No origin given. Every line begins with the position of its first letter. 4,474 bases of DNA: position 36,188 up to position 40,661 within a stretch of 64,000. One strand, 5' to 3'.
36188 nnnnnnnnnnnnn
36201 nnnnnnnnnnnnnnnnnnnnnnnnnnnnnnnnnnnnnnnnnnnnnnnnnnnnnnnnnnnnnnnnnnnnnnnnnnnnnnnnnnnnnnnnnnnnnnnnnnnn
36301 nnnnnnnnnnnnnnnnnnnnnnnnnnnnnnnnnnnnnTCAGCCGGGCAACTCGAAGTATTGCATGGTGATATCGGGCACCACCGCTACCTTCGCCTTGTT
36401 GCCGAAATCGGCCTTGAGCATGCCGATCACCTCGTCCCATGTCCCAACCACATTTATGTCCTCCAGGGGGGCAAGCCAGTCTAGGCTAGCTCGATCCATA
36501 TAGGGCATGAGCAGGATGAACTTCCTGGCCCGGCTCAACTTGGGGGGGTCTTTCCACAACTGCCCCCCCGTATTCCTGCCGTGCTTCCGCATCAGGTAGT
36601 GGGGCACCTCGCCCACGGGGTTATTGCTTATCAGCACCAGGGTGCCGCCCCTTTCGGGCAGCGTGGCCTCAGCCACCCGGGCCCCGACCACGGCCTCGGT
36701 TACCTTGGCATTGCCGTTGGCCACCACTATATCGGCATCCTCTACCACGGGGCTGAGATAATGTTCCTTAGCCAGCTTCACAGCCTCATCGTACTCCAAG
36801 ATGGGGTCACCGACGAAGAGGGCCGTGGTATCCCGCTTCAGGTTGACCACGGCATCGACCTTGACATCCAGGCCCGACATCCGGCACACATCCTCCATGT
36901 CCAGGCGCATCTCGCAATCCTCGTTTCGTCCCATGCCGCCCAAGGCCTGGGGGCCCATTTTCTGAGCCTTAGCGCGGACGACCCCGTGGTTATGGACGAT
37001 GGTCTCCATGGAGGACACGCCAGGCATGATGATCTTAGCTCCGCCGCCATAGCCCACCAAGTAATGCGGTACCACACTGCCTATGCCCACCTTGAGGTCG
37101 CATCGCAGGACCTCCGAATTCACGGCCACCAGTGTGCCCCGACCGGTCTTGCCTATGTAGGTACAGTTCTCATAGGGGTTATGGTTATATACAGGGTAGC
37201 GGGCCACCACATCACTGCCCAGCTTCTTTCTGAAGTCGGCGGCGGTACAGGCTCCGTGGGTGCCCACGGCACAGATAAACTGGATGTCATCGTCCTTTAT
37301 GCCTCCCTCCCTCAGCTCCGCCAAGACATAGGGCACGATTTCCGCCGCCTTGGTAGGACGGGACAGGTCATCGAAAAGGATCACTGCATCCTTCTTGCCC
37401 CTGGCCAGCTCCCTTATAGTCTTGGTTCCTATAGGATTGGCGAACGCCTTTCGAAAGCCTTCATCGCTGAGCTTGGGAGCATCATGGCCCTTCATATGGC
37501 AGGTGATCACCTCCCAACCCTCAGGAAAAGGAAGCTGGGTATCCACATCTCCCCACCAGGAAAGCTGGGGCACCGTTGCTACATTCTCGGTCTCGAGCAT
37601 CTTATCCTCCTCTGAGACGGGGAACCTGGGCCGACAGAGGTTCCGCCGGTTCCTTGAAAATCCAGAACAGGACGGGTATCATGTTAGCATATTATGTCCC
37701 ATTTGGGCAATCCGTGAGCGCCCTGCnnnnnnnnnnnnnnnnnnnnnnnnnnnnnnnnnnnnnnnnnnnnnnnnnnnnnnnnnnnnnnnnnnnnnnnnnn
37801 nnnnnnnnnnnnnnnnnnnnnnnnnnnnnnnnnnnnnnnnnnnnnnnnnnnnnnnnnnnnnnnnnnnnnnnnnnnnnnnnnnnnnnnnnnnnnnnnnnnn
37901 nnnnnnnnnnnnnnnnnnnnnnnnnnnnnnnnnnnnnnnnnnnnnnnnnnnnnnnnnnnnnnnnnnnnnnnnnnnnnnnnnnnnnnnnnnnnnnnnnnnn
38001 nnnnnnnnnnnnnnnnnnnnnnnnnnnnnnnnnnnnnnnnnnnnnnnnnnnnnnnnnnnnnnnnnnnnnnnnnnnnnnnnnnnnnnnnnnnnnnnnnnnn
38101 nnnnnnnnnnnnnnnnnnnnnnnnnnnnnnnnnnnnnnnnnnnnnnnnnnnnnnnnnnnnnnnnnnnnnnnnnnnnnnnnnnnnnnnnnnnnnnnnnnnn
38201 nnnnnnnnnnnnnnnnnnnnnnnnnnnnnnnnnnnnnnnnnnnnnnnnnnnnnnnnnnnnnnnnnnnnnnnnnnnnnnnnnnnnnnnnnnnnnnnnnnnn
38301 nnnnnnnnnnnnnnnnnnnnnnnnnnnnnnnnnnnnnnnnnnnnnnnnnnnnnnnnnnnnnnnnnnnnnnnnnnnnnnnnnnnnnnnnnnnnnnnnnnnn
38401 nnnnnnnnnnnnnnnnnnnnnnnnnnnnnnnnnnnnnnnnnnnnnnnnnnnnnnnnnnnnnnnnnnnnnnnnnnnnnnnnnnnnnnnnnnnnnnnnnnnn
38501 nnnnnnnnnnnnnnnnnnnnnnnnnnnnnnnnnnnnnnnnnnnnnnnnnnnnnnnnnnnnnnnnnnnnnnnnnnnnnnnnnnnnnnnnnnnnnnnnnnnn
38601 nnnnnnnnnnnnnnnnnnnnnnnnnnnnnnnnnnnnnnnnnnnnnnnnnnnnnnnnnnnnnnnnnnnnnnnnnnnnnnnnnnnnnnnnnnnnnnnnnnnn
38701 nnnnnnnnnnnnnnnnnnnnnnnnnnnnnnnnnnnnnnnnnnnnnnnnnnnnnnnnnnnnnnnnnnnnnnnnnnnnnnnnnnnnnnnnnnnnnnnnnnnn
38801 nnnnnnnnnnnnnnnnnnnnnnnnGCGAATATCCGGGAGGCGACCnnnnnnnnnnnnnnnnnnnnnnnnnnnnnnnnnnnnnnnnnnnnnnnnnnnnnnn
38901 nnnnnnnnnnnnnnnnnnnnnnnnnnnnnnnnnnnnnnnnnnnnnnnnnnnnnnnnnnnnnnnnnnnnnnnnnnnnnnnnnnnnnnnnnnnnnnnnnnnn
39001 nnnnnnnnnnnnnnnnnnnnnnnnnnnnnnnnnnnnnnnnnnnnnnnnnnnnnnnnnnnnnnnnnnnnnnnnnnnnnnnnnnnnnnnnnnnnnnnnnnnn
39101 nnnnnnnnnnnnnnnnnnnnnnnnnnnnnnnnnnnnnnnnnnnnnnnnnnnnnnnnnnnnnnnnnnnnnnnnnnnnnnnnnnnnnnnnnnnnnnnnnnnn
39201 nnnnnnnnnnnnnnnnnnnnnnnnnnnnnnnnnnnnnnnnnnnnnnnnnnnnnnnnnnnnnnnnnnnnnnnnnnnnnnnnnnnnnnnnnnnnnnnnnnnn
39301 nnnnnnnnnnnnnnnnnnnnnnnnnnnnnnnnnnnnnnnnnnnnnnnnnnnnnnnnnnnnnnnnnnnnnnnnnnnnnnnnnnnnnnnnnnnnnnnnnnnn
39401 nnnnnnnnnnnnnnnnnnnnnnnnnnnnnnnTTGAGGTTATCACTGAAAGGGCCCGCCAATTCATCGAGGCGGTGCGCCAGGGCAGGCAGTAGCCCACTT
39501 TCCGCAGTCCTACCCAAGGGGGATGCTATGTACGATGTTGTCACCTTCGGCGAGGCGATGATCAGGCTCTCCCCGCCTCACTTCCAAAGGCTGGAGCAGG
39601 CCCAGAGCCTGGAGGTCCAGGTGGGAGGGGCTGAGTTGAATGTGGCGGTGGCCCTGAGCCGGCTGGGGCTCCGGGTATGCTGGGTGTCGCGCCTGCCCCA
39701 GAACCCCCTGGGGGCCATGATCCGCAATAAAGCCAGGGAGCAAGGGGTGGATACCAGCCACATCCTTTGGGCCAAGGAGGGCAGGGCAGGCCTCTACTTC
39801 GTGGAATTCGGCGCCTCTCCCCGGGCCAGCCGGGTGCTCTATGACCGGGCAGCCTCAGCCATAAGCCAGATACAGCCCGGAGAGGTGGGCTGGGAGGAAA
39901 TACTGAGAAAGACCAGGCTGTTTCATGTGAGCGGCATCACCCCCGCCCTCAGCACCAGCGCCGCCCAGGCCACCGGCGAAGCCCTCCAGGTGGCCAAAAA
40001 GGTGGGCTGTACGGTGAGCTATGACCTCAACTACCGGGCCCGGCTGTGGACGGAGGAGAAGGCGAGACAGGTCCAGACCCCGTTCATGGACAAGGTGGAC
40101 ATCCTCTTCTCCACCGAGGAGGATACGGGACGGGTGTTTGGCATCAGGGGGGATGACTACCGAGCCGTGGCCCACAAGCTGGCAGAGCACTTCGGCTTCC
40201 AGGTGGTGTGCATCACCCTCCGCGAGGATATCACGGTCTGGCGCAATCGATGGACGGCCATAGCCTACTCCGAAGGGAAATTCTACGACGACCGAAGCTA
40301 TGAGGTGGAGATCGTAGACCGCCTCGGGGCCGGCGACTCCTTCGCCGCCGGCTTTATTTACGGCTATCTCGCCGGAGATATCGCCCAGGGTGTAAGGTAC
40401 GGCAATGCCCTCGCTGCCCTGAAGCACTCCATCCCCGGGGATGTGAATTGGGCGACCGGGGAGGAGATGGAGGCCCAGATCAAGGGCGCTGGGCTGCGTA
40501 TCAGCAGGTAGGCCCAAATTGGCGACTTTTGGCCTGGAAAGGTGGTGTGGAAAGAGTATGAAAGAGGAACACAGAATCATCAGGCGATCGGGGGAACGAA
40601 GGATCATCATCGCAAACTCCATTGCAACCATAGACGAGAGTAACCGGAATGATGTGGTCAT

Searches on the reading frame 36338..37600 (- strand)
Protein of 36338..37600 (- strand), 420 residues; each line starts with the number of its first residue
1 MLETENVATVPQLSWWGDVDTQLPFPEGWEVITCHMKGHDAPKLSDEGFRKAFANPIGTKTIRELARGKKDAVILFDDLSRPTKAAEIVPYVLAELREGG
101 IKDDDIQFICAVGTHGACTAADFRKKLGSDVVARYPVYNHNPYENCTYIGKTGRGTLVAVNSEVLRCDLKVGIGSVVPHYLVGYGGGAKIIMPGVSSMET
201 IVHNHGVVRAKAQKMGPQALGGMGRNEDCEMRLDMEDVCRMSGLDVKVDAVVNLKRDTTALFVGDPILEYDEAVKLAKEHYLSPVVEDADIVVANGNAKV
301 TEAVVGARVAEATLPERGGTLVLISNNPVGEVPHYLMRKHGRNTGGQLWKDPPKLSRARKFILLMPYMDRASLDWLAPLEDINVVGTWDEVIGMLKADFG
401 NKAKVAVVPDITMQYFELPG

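Call 7: search_protein_families(library=pfam, proteins=[window:36338-37600:-], max_evalue=0.00001)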
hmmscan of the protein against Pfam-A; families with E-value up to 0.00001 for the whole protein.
window:36338-37600:- (420 aa): 1 family
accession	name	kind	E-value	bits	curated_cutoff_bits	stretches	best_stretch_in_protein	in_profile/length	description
PF09861.14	Lar_N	-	7.3e-55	185.8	23.3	1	17-213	2-201/204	Lactate racemase N-terminal domain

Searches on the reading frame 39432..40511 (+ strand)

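Call 7: search_protein_families(library=pfam, proteins=[window:39432-40511:+], max_evalue=0.00001)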
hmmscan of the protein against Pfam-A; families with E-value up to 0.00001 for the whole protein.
window:39432-40511:+ (359 aa): 1 family
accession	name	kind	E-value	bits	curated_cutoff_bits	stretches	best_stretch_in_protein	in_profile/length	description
PF00294.29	PfkB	-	1.2e-44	153.3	25.8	1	35-331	3-289/302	pfkB family carbohydrate kinase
